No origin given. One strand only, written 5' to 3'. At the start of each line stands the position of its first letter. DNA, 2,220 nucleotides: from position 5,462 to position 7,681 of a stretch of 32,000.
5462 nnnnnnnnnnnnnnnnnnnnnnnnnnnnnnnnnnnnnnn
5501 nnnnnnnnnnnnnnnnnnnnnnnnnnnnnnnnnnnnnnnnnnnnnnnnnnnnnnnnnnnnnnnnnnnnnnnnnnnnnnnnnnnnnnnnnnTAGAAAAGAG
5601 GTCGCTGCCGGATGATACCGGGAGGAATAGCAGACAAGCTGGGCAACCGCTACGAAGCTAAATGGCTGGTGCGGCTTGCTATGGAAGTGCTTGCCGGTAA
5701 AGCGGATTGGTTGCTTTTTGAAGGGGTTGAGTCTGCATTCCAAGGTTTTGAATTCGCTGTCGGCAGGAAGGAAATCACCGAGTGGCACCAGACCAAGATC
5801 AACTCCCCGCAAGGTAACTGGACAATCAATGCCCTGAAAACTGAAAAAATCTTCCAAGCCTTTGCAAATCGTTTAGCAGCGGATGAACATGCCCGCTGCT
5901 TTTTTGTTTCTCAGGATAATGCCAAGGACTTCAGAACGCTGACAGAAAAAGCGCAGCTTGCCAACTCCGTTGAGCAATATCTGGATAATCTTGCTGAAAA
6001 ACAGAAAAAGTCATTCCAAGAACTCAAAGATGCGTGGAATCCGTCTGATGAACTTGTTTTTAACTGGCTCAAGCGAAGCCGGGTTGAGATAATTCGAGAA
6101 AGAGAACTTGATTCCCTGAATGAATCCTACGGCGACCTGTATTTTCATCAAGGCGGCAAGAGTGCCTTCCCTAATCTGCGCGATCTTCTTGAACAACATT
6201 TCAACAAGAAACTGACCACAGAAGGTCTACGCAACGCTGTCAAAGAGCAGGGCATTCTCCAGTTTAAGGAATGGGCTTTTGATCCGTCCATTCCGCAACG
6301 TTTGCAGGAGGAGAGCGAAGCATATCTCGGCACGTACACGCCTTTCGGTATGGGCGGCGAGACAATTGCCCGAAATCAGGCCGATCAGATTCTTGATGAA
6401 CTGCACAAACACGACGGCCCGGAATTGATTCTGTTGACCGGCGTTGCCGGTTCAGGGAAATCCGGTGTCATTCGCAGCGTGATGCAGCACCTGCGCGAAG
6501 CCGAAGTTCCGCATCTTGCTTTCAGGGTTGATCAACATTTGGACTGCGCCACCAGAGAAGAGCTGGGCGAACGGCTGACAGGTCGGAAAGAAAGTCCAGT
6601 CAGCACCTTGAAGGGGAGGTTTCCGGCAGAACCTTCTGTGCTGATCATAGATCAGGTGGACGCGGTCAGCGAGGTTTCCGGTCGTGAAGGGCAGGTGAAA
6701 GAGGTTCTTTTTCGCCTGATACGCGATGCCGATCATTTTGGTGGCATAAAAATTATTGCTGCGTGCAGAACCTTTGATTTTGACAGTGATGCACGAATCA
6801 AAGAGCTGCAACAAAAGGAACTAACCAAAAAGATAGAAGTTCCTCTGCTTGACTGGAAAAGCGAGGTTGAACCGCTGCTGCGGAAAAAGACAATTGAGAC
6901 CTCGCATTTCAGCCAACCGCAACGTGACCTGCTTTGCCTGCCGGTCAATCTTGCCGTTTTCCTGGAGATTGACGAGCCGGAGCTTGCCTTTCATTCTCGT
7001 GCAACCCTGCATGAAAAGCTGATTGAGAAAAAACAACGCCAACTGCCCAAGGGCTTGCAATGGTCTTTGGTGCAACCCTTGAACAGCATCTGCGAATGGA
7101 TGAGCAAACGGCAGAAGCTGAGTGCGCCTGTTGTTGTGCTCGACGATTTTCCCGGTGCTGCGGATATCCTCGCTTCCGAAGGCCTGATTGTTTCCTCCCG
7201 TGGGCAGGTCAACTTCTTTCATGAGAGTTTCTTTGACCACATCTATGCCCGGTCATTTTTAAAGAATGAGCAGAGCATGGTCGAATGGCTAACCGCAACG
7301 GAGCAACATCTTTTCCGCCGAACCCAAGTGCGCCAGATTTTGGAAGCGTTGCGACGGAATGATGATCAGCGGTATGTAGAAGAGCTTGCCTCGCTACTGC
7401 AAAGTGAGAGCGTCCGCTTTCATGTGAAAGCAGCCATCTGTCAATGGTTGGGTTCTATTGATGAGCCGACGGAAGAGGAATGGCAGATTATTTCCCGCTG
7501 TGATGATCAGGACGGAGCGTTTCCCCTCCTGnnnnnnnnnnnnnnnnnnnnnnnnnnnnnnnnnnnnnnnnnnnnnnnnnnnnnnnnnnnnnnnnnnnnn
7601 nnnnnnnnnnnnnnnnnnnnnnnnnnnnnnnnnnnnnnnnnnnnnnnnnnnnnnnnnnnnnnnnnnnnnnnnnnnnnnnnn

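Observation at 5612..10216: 1534-aa single-gene nuclease-STAND NTPase-helical repeat protein wedged directly behind lepA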

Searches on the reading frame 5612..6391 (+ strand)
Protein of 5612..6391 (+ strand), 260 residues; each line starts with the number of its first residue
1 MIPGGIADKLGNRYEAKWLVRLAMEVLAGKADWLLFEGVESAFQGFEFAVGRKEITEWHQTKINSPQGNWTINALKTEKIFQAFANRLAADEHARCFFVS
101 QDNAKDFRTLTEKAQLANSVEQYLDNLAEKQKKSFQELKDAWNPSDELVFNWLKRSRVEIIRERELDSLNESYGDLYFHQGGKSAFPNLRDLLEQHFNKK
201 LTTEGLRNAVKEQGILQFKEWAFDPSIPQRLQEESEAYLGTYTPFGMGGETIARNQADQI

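Call 62: search_protein_families(library=pfam, proteins=[window:5612-6391:+], max_evalue=1)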
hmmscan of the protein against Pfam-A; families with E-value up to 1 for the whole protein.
window:5612-6391:+ (260 aa): 3 families
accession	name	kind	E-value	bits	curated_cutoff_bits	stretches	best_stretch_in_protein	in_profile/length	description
PF20273.3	E2-E1mid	-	0.019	15.5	27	1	220-257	28-63/118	Domain observed between E2 and E1 domains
PF18460.6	HetR_C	-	0.14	12.5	27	0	91-154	1-60/79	Heterocyst differentiation regulator C-terminal Hood domain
PF25220.1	Sororin_C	-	0.15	12.4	27.4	1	124-137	2-15/24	Sororin C-terminal region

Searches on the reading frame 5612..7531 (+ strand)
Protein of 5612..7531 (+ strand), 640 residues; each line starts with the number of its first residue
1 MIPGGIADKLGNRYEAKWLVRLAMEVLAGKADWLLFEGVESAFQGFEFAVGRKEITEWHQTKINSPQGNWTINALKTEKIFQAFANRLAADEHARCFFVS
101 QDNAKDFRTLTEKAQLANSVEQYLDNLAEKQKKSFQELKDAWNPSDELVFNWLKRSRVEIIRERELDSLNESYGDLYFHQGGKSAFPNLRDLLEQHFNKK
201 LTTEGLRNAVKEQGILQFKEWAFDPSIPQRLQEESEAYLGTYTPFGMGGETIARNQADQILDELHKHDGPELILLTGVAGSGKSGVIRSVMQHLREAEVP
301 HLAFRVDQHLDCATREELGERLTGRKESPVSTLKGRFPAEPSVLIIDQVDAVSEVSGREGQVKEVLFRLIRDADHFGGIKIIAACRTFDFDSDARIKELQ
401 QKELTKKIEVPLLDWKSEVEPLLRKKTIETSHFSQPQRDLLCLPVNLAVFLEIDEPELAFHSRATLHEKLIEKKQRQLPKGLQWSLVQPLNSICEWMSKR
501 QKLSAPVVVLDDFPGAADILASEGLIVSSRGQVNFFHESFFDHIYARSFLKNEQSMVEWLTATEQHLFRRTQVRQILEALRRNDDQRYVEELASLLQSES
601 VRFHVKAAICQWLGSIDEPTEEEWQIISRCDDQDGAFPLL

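Call 37: predict_structure(alignment_id=A2)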
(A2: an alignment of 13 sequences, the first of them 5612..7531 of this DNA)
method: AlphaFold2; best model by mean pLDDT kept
length: 640 residues; sequences in the alignment: 13
mean_pLDDT: 79.8   pTM: 0.66
mean pLDDT of the five models: 79.8, 78.6, 77.3, 76.5, 75.6
residues with pLDDT >= 90: 135; 70-90: 391; 50-70: 85; < 50: 29
segments of 3 or more residues with pLDDT < 50: 1-5, 39-44, 246-248, 563-568, 636-640
pLDDT, mean of each block of 10 residues (from residue 1): 48 77 81 73 67 89 79 87 88 90 90 93 94 94 92 93 76 65 71 78 79 59 69 85 53 84 86 84 85 90 84 79 82 78 85 56 76 76 81 66 81 90 87 88 87 79 86 87 90 83 85 91 84 84 82 79 53 79 87 85 73 76 77 50
secondary structure, 60 per line:
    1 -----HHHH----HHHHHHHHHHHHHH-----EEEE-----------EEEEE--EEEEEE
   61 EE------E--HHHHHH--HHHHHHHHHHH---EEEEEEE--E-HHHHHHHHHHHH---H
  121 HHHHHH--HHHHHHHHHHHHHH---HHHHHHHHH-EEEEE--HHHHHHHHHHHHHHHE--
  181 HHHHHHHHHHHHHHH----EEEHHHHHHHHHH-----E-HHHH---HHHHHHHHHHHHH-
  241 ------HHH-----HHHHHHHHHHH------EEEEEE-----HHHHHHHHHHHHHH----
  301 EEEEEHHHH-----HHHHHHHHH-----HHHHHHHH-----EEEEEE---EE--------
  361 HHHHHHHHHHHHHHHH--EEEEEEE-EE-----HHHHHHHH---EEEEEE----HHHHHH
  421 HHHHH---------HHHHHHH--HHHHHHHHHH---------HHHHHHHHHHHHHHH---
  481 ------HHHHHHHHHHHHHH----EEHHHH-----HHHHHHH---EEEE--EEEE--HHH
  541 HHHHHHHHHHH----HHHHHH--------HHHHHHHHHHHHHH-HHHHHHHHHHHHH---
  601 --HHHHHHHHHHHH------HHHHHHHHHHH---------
elements in order: H6-9 H14-27 E33-36 E48-52 E55-62 H72-77 H80-90 E94-100 H105-116 H120-126 H129-142 H146-154 E156-160 H163-177 H181-195 E200-202 H203-212 H220-223 H227-239 H255-265 E272-277 H283-296 E301-305 H306-309 H315-323 H329-336 E342-347 H361-376 E379-385 H394-401 E405-410 H415-425 H435-441 H444-453 H463-477 H487-500 H507-510 H516-522 E526-529 E532-535 H538-551 H556-561 H570-583 H585-597 H603-614 H621-631

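Call 41: fold_search(model_id=the predicted structure, library=pdb)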
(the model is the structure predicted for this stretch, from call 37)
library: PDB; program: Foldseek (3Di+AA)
matches with E <= 10: 1376; with E <= 0.001: 251
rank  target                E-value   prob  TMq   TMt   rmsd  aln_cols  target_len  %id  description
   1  8dgf_A                4.4e-14  1.00  0.29  0.14  22.3       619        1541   11  Avs4 bound to phage PhiV-1 portal (released 2022-08-03)
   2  8dgf_B                2.1e-13  1.00  0.28  0.13  22.1       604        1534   12  Avs4 bound to phage PhiV-1 portal (released 2022-08-03)
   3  8dgc_A                3.0e-12  1.00  0.28  0.10  18.3       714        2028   12  Avs3 bound to phage PhiV-1 terminase (released 2022-08-03)
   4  9ln6_A                7.1e-08  1.00  0.31  0.23  10.4       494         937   12  Structure of human NLRP14-UHRF1 complex (released 2026-03-18)
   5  9hg4                  7.8e-08  1.00  0.37  0.47   9.3       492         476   14  NACHT domain of NLRP3 in complex with DFV890 (released 2025-03-19)
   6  4kxf_N                8.2e-08  1.00  0.37  0.28  10.1       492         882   13  Crystal structure of NLRC4 reveals its autoinhibition mechanism (released 2013-07-24)
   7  7alv                  1.2e-07  1.00  0.35  0.45  10.2       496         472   11  Crystal Structure of NLRP3 NACHT domain in complex with a potent inhibitor (released 2021-10-20)
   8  7wbu                  1.3e-07  1.00  0.39  0.30   8.4       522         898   12  Cryo-EM structure of bovine NLRP9 (released 2022-04-06)
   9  8ri2                  1.6e-07  1.00  0.38  0.48   9.3       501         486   10  Crystal structure of NLRP3 in complex with inhibitor NP3-562 (released 2024-01-17)
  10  4kxf_B                2.3e-07  1.00  0.37  0.28  11.6       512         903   13  Crystal structure of NLRC4 reveals its autoinhibition mechanism (released 2013-07-24)
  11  8fvu_B                2.3e-07  1.00  0.24  0.18  16.1       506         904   12  Cryo-EM structure of human Needle/NAIP/NLRC4 (R288A) (released 2024-01-03)
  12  7jgr_A                2.3e-07  1.00  0.21  0.30  16.2       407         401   12  Structure of Drosophila ORC bound to DNA (84 bp) and Cdc6 (released 2020-09-09)
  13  12dl_GA               2.7e-07  1.00  0.31  0.23  11.0       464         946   15  Native structure of the cytoplasmic lattice (CPL) asymmetric unit from mouse MII eggs (released 2026-04-08)
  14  9w2m_N                2.9e-07  1.00  0.32  0.23  10.7       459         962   12  Cryo-EM structure of the Cytoplasmic lattice(CPL) from mouse oocyte (released 2026-02-25)
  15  2fna_A                3.0e-07  1.00  0.25  0.41  14.1       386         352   12  Crystal structure of an archaeal aaa+ atpase (sso1545) from sulfolobus solfataricus p2 at 2.00 A resolution (released 2006-02-07)
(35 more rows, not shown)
